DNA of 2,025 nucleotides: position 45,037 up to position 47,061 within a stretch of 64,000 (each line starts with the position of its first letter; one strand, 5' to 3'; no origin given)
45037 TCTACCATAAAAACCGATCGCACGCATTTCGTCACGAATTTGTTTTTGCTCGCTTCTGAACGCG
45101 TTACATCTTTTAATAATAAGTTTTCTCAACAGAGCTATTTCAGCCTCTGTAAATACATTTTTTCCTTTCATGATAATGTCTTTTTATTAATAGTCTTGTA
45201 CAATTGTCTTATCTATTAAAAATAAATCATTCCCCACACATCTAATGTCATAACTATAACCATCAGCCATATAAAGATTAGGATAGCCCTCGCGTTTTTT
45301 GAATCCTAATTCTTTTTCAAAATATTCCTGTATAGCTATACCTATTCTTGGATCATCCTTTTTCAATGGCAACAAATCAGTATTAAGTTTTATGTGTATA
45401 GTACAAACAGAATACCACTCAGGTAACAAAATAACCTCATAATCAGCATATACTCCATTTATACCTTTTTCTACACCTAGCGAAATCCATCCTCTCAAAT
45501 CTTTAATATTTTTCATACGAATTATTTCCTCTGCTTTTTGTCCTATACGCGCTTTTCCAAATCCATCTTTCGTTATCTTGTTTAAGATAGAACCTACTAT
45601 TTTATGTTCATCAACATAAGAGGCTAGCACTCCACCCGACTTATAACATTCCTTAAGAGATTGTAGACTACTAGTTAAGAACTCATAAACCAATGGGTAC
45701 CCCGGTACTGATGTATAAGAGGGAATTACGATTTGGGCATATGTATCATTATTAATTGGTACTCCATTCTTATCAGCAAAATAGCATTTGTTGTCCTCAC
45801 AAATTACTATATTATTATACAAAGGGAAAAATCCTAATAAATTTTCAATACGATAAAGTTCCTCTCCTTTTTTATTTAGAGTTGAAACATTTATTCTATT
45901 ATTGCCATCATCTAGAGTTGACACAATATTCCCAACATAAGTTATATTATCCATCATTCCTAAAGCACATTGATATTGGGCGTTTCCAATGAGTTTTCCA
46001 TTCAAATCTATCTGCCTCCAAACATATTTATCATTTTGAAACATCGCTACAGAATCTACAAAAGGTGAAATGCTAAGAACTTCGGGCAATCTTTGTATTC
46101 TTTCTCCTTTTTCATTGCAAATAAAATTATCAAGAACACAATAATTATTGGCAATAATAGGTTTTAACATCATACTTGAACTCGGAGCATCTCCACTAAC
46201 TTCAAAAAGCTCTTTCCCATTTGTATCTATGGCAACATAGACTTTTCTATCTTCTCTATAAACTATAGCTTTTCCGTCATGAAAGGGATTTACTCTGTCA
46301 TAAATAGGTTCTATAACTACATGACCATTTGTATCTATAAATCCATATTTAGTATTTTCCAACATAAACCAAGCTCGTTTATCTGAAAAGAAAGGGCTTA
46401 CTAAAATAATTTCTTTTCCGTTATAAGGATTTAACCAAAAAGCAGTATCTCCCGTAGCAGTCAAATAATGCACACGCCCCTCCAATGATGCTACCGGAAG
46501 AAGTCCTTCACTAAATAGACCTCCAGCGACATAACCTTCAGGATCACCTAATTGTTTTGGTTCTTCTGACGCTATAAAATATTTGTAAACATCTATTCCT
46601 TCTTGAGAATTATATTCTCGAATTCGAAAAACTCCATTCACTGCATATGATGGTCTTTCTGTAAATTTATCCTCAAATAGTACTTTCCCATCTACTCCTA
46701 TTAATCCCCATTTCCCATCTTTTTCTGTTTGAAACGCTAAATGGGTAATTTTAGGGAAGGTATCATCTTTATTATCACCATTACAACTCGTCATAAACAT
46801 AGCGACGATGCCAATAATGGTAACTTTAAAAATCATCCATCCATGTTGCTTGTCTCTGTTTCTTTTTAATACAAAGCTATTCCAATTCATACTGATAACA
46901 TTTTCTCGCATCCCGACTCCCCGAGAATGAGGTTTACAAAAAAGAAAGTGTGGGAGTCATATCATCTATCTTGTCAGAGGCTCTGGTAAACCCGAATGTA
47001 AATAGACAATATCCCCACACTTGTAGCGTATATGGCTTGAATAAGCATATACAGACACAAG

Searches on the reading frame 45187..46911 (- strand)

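Call 14: search_protein_families(library=pfam, proteins=[window:45187-46911:-])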
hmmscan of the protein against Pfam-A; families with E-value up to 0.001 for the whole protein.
window:45187-46911:- (574 aa): 1 family
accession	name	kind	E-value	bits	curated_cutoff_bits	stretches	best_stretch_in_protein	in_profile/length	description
PF14903.11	WG_beta_rep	-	2.2e-11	44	25.6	1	189-217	1-29/35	WG containing repeat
